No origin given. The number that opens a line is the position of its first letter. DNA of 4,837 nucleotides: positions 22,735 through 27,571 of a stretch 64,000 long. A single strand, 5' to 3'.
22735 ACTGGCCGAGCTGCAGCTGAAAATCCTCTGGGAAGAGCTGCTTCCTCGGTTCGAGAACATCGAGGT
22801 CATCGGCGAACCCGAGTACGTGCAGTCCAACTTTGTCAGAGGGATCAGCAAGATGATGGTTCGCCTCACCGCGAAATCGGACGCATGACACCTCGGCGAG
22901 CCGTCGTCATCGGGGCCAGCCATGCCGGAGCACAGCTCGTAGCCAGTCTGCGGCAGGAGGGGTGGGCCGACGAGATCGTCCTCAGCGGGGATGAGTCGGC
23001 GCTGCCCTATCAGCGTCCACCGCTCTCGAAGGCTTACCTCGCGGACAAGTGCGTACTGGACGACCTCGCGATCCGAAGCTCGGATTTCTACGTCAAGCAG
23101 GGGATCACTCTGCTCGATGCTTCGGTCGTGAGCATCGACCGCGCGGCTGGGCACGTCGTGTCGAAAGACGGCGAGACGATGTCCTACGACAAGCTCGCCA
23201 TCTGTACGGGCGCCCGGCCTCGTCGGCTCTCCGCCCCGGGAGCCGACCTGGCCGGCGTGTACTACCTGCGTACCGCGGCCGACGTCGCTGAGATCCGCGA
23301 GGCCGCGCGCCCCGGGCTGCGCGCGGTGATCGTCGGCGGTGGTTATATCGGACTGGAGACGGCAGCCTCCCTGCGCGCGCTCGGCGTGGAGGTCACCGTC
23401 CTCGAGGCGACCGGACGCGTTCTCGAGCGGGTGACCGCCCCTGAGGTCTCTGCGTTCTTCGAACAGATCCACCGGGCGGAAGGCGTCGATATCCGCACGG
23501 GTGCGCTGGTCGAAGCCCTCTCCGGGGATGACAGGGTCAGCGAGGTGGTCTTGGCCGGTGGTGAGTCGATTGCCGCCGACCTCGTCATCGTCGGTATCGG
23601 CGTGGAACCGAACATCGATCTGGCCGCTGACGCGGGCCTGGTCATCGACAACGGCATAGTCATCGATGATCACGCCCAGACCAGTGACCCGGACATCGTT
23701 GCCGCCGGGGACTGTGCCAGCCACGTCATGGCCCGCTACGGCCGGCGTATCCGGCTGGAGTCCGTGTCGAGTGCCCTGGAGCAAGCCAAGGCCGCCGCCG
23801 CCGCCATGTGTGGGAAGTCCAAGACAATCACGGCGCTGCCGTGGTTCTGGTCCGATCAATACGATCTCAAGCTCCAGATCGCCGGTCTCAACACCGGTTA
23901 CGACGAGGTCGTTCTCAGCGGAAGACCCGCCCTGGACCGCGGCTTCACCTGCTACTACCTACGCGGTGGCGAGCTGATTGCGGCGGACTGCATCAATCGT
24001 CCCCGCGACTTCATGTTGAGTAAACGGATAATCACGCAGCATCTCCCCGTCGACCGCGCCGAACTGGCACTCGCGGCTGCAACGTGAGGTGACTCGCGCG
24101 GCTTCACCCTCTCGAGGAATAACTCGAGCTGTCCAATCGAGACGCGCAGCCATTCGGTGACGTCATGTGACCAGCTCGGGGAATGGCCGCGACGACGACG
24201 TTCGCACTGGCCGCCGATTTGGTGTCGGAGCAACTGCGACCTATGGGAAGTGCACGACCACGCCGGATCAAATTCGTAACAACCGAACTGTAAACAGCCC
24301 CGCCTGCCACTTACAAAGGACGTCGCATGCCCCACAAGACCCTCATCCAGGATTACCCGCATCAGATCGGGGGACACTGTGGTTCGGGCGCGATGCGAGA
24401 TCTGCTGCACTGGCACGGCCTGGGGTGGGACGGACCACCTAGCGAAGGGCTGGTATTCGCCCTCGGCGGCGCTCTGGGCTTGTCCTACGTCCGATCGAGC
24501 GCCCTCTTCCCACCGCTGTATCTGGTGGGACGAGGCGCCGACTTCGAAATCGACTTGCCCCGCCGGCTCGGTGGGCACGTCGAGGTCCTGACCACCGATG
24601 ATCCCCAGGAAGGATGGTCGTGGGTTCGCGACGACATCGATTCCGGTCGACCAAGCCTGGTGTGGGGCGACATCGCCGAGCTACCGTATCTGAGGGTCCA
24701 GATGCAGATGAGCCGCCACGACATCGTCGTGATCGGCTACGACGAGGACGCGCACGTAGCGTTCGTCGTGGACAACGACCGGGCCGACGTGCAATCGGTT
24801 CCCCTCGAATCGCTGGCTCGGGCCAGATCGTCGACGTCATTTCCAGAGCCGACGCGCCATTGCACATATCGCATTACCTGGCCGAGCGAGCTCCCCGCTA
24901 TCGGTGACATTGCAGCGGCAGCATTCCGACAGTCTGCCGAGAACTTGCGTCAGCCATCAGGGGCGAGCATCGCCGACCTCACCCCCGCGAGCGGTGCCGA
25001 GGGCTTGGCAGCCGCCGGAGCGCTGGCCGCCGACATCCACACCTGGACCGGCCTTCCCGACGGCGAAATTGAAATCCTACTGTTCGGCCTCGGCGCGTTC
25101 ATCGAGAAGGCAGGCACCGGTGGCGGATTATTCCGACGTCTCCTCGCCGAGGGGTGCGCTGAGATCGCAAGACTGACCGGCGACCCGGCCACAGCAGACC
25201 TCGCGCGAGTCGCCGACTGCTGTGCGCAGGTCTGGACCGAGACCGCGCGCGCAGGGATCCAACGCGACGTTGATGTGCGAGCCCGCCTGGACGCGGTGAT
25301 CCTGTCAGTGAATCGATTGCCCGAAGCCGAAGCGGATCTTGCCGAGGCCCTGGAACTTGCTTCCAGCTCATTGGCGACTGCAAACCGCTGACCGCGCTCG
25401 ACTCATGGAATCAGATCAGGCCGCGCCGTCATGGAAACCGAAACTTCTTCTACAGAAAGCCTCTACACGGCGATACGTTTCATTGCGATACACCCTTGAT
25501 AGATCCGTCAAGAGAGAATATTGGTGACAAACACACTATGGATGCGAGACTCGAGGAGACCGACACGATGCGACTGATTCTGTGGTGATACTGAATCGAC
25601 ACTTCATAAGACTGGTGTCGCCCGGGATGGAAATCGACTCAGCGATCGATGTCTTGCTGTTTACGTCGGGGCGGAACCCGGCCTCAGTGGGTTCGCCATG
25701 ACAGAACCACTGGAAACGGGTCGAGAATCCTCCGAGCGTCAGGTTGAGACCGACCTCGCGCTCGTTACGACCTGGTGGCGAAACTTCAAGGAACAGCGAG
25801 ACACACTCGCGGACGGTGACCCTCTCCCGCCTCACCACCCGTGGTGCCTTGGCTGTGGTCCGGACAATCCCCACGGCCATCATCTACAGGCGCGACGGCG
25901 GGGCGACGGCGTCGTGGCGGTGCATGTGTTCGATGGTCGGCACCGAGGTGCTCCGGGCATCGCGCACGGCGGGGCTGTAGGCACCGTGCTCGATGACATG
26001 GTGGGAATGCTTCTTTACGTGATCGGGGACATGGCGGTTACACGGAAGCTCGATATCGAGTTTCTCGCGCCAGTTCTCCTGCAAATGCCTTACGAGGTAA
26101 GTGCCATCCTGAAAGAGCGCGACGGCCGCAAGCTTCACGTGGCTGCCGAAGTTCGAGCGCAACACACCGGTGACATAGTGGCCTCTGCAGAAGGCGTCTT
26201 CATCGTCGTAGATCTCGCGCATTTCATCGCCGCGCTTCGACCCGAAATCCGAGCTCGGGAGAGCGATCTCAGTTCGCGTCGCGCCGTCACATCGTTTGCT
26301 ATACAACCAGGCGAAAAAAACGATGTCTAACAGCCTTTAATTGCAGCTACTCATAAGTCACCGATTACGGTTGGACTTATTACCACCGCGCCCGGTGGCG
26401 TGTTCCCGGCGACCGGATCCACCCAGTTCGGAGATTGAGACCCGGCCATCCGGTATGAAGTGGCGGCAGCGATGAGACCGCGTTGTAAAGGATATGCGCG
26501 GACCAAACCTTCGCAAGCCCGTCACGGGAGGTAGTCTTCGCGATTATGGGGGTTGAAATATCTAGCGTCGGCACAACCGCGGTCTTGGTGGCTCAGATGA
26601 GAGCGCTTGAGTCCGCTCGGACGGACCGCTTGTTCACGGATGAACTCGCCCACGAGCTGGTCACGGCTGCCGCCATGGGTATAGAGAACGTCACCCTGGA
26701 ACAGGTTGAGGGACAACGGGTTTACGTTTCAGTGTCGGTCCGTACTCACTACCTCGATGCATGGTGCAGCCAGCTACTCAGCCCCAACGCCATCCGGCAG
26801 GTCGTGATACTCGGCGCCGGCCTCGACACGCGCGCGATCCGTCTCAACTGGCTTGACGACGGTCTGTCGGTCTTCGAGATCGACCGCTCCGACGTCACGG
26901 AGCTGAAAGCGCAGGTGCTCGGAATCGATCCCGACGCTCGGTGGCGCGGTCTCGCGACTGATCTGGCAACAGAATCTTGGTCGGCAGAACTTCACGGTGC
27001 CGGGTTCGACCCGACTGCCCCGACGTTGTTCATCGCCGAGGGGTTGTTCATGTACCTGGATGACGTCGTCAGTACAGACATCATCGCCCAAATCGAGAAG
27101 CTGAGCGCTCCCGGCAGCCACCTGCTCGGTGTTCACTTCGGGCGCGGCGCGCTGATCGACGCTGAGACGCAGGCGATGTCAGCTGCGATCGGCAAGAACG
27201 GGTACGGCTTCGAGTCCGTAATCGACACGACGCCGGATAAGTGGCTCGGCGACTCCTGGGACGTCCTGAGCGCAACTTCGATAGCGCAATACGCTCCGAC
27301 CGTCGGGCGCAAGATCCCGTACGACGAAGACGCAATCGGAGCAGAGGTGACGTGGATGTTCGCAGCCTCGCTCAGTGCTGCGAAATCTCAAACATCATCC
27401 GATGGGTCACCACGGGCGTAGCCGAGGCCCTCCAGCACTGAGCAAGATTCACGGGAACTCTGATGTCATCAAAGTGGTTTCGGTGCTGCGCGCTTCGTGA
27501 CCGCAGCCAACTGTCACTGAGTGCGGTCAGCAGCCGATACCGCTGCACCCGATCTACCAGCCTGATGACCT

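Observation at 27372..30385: Four-gene translationally coupled HTH / unknown / ImmA-protease / polytopic membrane operon facing the transfer genes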

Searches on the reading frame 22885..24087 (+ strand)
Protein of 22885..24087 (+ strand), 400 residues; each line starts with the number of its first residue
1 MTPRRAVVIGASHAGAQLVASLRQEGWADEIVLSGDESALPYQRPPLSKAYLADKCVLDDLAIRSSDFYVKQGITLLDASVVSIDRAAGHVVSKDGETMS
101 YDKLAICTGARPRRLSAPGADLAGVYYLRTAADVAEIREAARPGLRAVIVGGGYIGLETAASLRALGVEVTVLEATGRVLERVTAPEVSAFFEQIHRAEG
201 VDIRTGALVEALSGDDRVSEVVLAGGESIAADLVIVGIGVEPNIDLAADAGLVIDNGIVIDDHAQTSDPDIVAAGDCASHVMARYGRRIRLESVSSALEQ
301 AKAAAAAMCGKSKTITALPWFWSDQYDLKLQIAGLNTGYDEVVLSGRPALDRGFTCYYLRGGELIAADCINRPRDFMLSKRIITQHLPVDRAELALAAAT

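Call 96: search_protein_families(library=pfam, proteins=[window:22885-24087:+], max_evalue=0.001)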
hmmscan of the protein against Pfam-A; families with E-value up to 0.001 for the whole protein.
window:22885-24087:+ (400 aa): 8 families
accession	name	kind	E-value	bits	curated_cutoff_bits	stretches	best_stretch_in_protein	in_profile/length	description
PF07992.20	Pyr_redox_2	-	1.4e-67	228.6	26.1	1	6-300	3-290/291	Pyridine nucleotide-disulphide oxidoreductase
PF14759.12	Reductase_C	-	1.2e-28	99.8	25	1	320-395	1-75/85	Reductase C-terminal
PF00070.33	Pyr_redox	-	9.6e-18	64.9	22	1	146-224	1-80/82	Pyridine nucleotide-disulphide oxidoreductase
PF13738.12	Pyr_redox_3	-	2.5e-07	30.7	30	1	79-254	102-281/305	Pyridine nucleotide-disulphide oxidoreductase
PF01266.30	DAO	-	3.2e-06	27.3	27.9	0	147-176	2-31/353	FAD dependent oxidoreductase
PF02254.24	TrkA_N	-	0.00036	21.3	23.8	0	148-195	2-49/116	TrkA-N domain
PF13450.12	NAD_binding_8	-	0.00045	20.9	21.9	0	149-178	1-30/68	NAD(P)-binding Rossmann-like domain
PF13241.12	NAD_binding_7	-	0.00067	20.6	22.1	0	145-222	8-78/104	Putative NAD(P)-binding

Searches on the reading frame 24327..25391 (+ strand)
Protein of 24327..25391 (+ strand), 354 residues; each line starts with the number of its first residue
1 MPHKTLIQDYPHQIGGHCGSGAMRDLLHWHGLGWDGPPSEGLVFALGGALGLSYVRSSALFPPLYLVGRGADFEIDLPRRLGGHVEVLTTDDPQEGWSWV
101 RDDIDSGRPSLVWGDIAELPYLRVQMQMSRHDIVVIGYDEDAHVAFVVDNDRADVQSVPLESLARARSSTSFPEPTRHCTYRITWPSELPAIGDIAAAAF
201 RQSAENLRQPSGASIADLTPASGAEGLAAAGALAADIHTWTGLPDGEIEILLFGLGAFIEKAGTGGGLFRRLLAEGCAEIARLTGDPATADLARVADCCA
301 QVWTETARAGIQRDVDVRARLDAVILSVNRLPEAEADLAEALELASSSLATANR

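Call 3: search_protein_families(library=pfam, proteins=[window:24327-25391:+], max_evalue=0.1)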
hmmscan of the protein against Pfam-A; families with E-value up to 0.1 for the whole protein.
window:24327-25391:+ (354 aa): 3 families
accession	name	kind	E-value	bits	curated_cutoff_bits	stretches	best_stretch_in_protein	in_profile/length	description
PF14399.12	BtrH_N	-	6.5e-40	136.9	29.7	1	17-150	1-134/134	Butirosin biosynthesis protein H, N-terminal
PF16169.10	DUF4872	-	7.2e-38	130.5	28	1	161-342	1-173/173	Domain of unknown function (DUF4872)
PF13529.12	Peptidase_C39_2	-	0.0015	19.5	24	1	96-144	88-136/143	Peptidase_C39 like family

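Call 4: search_protein_families(library=ncbifam, proteins=[window:24327-25391:+], max_evalue=0.1)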
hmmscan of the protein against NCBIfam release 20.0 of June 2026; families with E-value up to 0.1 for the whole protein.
window:24327-25391:+ (354 aa): 2 families
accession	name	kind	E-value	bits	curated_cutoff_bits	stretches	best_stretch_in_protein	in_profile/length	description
NF053550.1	DarH_acyl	equivalog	1.7e-11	43.9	300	1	10-309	2-288/325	BtrH-related acyltransferase DarH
NF007330.0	PRK09818.1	equivalog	0.096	12.6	277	0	196-306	18-120/183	kinase inhibitor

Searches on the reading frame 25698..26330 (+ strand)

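Call 3: search_protein_families(library=pfam, proteins=[window:25698-26330:+], max_evalue=0.1)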
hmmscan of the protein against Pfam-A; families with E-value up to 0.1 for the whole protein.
window:25698-26330:+ (210 aa): 4 families
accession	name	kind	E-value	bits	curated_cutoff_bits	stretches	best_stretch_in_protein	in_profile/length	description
PF03061.28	4HBT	-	1.2e-06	29.2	20.6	1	87-158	2-76/79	Thioesterase superfamily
PF13279.12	4HBT_2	-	0.00013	22.9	25.5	1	112-184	45-118/122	Thioesterase-like superfamily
PF10414.14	CysG_dimeriser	-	0.04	14.1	23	0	172-196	4-28/58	Sirohaem synthase dimerisation region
PF22636.2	FlK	-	0.047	14.3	27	1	111-165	42-94/103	Fluoroacetyl-CoA-specific thioesterase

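Call 4: search_protein_families(library=ncbifam, proteins=[window:25698-26330:+], max_evalue=0.1)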
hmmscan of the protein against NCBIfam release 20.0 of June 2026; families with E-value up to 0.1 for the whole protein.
window:25698-26330:+ (210 aa): 2 families
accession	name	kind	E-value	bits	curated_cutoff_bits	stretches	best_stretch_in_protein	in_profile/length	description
TIGR02286.1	PaaD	equivalog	0.0013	18.9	118.9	1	86-166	30-109/114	hydroxyphenylacetyl-CoA thioesterase PaaI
TIGR00369.1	unchar_dom_1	domain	0.007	16.4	36.6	1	74-165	20-112/117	hotdog fold thioesterase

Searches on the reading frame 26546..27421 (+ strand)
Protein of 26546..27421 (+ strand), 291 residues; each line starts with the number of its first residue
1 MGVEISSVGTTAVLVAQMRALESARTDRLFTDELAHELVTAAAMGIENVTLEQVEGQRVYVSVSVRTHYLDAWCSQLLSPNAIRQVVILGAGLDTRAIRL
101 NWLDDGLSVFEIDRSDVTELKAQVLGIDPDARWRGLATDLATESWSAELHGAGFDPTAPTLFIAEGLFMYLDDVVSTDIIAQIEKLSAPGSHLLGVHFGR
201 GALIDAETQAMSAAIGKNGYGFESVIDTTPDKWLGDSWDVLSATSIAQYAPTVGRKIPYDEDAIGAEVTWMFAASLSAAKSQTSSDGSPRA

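Call 3: search_protein_families(library=pfam, proteins=[window:26546-27421:+], max_evalue=0.1)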
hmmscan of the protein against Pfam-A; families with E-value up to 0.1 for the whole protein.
window:26546-27421:+ (291 aa): 1 family
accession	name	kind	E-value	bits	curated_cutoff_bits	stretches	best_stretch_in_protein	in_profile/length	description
PF04072.20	LCM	-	5.5e-42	144.2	22.3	1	12-183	1-186/187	Leucine carboxyl methyltransferase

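Call 4: search_protein_families(library=ncbifam, proteins=[window:26546-27421:+], max_evalue=0.1)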
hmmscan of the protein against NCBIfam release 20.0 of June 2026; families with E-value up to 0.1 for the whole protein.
window:26546-27421:+ (291 aa): 2 families
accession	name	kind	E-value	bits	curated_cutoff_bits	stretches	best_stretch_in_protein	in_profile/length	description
TIGR00027.1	mthyl_TIGR00027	subfamily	1e-51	175.8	93.55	1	10-242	2-246/259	SAM-dependent methyltransferase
NF008025.0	PRK10755.1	equivalog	0.03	13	314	1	16-87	132-203/362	two-component system sensor histidine kinase PmrB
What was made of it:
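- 26546..27421 (+): Convergent SAM-dependent methyltransferase (LCM / TIGR00027 family) whose 3' end overlaps gene 4 by 50 nt. It is a conserved companion of the cassette. Pfam LCM 5.5e-42 and TIGR00027 1e-51 (calls 3, 4).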

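Call 68: search_protein_families(library=padloc, proteins=[window:26546-27421:+], max_evalue=0.01)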
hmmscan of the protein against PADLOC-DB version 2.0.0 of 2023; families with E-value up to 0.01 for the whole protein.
window:26546-27421:+ (291 aa): 0 families

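Call 103: search_solved_structures(query=window:26546-27421:+, max_evalue=0.001, show_alignments=0)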
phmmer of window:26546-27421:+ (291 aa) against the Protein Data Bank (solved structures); distinct sequences matched with E-value up to 0.001: 2.
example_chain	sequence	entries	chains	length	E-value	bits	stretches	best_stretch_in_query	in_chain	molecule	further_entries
2ckd_A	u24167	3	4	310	4.4e-26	95.6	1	6-193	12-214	PUTATIVE S-ADENOSYL-L-METHIONINE-DEPENDENT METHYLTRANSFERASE ML2640 | HYPOTHETICAL PROTEIN ML2640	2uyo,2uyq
6id6_A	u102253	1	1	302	1.5e-21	80.7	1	6-193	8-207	Putative S-adenosyl-L-methionine-dependent methyltransferase Rv0731c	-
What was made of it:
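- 26546..27421 (+): The best PDB matches are ML2640 and Rv0731c, whose substrates are unknown (call 103).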
